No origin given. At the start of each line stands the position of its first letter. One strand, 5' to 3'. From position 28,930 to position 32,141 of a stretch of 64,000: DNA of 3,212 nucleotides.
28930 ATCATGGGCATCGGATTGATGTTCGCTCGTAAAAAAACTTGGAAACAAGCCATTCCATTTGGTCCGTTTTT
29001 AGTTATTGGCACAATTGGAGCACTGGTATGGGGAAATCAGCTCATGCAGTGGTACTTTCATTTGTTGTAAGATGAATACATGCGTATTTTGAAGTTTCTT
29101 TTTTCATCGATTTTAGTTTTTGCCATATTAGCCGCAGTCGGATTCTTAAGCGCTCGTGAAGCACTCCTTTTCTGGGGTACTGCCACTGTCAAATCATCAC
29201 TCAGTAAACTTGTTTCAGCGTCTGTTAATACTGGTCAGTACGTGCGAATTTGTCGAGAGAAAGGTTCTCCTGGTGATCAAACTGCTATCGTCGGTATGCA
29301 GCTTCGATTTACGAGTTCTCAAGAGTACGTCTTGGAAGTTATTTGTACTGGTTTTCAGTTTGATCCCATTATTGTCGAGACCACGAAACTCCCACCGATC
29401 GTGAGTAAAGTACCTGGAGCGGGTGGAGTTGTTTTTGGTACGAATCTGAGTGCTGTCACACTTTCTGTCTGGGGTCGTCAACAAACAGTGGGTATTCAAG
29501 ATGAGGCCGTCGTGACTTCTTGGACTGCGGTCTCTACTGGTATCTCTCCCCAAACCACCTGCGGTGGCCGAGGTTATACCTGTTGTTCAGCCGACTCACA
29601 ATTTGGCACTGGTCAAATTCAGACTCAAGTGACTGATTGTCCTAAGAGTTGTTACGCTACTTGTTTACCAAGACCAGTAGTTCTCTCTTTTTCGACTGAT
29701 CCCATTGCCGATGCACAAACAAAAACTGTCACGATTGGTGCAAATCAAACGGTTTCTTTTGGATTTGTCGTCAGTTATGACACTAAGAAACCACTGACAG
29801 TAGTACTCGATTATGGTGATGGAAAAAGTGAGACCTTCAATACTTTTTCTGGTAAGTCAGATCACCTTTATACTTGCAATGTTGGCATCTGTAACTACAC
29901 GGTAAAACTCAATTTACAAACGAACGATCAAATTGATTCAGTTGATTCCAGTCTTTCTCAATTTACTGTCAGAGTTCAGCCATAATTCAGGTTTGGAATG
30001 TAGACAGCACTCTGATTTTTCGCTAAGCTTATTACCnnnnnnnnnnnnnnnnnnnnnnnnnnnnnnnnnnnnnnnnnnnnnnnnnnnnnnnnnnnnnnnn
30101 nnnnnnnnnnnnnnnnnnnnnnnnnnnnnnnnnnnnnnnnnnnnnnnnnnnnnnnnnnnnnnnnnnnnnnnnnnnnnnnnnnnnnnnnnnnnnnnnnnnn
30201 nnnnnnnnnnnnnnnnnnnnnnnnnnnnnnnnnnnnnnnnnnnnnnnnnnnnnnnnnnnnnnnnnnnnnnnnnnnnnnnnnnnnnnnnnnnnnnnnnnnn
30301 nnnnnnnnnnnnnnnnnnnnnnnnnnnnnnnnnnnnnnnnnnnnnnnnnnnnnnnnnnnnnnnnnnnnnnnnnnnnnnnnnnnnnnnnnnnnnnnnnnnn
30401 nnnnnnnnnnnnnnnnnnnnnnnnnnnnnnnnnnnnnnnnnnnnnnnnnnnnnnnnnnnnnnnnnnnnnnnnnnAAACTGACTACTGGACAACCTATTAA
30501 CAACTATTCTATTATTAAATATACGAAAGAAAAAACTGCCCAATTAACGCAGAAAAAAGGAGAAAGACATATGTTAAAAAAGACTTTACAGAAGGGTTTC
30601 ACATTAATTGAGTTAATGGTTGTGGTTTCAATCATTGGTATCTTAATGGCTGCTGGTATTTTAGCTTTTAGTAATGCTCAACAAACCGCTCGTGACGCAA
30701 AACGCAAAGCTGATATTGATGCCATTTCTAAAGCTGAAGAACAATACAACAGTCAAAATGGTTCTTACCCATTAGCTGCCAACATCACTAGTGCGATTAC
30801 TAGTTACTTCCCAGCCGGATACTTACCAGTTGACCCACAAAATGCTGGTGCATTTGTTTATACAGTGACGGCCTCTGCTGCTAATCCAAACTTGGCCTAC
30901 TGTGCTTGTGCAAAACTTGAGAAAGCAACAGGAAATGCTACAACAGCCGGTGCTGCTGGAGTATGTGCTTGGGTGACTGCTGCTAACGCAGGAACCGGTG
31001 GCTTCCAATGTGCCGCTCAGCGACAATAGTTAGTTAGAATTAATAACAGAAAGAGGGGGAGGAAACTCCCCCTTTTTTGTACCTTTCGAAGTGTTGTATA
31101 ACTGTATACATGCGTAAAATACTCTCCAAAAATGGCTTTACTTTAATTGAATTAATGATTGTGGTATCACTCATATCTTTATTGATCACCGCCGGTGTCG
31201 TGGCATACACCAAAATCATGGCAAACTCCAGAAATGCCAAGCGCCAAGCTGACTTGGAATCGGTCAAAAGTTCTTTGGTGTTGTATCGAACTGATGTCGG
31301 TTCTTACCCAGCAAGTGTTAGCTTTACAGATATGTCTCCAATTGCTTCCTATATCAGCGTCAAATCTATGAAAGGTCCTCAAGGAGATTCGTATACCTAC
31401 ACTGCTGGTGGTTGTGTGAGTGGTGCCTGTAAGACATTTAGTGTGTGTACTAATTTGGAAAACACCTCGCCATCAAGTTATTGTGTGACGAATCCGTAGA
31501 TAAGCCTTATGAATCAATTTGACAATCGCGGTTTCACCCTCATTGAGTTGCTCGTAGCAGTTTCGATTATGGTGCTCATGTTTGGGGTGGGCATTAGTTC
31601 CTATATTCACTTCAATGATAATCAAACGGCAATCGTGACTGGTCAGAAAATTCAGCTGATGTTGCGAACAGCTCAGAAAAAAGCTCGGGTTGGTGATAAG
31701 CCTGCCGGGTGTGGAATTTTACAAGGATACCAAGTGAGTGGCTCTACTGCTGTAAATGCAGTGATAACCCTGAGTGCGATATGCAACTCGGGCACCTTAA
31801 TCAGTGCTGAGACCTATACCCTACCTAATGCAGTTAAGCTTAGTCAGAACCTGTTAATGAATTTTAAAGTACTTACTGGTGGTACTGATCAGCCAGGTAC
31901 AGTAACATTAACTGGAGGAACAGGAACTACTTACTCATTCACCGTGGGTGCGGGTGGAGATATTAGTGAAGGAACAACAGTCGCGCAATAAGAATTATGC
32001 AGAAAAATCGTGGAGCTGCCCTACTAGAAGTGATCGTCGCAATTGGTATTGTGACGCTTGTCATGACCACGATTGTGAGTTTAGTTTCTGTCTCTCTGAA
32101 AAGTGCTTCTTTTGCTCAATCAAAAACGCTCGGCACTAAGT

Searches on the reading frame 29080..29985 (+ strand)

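Call 6: search_protein_families(library=pfam, proteins=[window:29080-29985:+], max_evalue=0.01)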
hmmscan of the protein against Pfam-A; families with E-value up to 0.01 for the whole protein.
window:29080-29985:+ (301 aa): 1 family
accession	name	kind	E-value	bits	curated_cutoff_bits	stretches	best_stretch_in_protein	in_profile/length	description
PF18911.6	PKD_4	-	0.0003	21.2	27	1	207-287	3-76/85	PKD domain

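Call 7: search_protein_families(library=ncbifam, proteins=[window:29080-29985:+], max_evalue=0.1)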
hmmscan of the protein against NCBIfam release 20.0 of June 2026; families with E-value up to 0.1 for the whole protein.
window:29080-29985:+ (301 aa): 2 families
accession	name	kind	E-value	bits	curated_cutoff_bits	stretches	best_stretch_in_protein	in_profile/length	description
NF000487.1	stat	exception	0.049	13.1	420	0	63-116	15-64/189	streptothricin N-acetyltransferase STAT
NF040661.1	Osc7112_2153fam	equivalog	0.067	13.6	50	0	6-61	5-57/75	Osc7112_2153 family protein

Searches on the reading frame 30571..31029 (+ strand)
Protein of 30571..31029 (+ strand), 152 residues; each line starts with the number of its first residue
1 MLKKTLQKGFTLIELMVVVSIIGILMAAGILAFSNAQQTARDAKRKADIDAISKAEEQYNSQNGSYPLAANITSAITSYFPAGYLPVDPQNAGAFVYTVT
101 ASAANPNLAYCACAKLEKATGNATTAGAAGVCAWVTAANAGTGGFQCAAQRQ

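Call 5: search_protein_families(library=pfam, proteins=[window:30571-31029:+], max_evalue=0.1)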
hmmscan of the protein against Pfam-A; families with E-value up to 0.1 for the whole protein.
window:30571-31029:+ (152 aa): 7 families
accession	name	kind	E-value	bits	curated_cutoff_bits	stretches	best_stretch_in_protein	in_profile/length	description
PF07963.17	N_methyl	-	2.2e-09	36.9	21.2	1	7-28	4-25/27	Prokaryotic N-terminal methylation motif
PF09822.16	ABC_transp_aux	-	0.0007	19.4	34.7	1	30-101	186-243/288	ABC-type uncharacterized transport system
PF16732.10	ComP_DUS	-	0.0013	20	27.3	1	38-115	8-85/87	Type IV minor pilin ComP, DNA uptake sequence receptor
PF08334.16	T2SSG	-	0.014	15.9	21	1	35-89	4-69/108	Type II secretion system (T2SS), protein G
PF15240.11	Pro-rich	-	0.029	15.2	30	1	24-66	4-46/175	Proline-rich protein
PF03190.21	Thioredox_DsbH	-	0.035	14.5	27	1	42-93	79-130/163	Protein of unknown function, DUF255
PF11368.13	DUF3169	-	0.076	13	31.6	0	10-81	51-118/250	Protein of unknown function (DUF3169)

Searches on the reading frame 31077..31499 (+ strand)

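Call 5: search_protein_families(library=pfam, proteins=[window:31077-31499:+], max_evalue=0.1)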
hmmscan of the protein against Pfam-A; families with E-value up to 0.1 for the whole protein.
window:31077-31499:+ (140 aa): 3 families
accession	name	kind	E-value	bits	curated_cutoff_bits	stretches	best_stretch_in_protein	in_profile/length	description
PF07963.17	N_methyl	-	1e-06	28.5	21.2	1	18-39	4-25/27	Prokaryotic N-terminal methylation motif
PF08334.16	T2SSG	-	0.00083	19.8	21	1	48-80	6-38/108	Type II secretion system (T2SS), protein G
PF16732.10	ComP_DUS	-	0.098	14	27.3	0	43-111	2-73/87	Type IV minor pilin ComP, DNA uptake sequence receptor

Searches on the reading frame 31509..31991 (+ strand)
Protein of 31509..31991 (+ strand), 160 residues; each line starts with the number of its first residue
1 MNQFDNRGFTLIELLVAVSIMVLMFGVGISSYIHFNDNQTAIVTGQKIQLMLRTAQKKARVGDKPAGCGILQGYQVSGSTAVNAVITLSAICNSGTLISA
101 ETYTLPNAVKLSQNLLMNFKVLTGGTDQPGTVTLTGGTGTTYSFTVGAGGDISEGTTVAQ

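Call 5: search_protein_families(library=pfam, proteins=[window:31509-31991:+], max_evalue=0.1)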
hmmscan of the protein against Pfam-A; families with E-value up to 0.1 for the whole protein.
window:31509-31991:+ (160 aa): 2 families
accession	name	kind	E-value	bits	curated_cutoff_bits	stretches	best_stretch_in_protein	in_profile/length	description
PF07963.17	N_methyl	-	9.6e-07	28.6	21.2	1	6-27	4-25/27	Prokaryotic N-terminal methylation motif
PF13624.11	SurA_N_3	-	0.047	14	27.2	1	11-49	13-50/162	SurA-like N-terminal domain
